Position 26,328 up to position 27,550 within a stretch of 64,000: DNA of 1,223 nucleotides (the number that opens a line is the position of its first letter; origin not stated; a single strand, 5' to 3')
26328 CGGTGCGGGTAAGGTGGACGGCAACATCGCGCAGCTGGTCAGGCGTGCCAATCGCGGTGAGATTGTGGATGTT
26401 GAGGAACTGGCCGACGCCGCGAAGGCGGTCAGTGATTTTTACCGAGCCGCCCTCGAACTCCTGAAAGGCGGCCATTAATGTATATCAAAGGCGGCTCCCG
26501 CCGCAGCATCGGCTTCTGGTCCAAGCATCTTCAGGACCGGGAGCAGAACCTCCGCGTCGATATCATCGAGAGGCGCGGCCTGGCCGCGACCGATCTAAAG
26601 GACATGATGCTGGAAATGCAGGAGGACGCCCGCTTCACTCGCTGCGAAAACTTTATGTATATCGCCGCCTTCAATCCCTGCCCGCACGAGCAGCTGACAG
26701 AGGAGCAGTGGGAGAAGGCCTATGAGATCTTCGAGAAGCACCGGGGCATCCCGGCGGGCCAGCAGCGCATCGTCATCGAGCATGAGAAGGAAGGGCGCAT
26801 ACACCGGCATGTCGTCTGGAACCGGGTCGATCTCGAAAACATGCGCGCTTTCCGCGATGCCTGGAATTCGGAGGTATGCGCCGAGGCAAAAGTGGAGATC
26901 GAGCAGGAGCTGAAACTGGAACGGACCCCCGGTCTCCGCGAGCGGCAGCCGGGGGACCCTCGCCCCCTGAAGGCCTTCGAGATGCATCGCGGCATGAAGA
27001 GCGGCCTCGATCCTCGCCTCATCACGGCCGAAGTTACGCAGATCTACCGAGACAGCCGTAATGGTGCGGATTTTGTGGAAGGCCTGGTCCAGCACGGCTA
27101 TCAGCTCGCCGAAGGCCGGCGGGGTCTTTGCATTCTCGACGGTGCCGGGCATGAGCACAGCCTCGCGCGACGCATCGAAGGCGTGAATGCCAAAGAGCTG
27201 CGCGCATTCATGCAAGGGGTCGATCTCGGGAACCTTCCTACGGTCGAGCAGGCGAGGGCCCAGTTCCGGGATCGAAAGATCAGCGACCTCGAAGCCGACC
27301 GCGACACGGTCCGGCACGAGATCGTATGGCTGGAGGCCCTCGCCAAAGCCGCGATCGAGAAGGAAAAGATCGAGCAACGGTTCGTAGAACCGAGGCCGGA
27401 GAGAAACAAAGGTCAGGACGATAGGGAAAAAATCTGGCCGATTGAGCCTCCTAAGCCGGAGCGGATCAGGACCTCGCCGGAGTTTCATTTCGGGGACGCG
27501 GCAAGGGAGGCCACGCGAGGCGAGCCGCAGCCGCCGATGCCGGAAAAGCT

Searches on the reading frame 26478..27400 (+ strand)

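Call 77: search_solved_structures(query=window:26478-27400:+, max_evalue=1, show_alignments=1)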
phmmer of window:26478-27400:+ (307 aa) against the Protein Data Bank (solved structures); distinct sequences matched with E-value up to 1: 2.
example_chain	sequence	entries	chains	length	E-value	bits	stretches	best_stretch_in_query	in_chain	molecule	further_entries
9isj_A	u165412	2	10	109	0.43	13.1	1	34-98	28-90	Cell division protein ZapA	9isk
5hj1_A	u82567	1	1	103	0.57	12.7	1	223-284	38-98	Pullulanase C protein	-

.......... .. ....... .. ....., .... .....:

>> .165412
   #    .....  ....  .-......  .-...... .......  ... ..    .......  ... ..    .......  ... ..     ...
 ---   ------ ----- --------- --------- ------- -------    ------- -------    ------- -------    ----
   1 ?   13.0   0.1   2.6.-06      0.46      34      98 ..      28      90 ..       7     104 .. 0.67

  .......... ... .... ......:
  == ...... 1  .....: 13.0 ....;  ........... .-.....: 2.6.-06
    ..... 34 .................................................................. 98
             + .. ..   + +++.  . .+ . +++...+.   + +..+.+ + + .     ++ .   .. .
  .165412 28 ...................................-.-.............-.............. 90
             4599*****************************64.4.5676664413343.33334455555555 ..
